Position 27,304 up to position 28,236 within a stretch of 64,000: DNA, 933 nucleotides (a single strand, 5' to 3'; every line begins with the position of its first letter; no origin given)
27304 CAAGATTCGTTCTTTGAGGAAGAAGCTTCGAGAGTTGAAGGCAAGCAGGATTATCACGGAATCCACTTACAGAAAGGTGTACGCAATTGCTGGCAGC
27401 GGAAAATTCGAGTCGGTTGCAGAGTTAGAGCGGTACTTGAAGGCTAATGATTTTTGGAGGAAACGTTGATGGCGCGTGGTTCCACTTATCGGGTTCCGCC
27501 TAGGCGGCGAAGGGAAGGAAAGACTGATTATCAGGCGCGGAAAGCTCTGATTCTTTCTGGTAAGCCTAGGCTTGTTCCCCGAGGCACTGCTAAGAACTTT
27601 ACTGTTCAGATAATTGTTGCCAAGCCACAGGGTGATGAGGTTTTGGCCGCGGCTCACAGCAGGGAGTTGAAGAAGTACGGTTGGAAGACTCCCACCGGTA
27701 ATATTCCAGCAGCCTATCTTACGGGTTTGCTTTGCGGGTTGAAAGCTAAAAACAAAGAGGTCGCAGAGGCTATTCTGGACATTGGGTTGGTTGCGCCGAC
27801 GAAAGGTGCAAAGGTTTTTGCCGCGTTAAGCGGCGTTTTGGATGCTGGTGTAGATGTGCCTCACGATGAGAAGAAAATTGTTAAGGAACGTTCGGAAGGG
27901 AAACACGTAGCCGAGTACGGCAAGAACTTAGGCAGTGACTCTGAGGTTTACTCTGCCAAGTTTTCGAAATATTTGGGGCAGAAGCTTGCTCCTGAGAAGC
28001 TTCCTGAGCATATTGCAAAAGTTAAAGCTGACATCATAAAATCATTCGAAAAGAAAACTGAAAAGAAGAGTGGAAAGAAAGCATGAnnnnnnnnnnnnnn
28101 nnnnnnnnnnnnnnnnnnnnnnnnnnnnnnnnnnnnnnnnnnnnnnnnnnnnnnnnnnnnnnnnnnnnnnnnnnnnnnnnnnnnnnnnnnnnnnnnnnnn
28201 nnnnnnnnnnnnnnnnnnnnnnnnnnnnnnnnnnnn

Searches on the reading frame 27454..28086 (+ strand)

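Call 65: search_protein_families(library=pfam, proteins=[window:27454-28086:+], max_evalue=0.00001)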
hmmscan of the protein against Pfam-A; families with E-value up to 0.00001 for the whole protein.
window:27454-28086:+ (210 aa): 1 family
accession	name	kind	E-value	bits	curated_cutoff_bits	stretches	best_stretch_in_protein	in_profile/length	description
PF17144.9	Ribosomal_L5e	-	1.6e-33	116.6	27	2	11-101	2-99/163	Ribosomal large subunit proteins 60S L5, and 50S L18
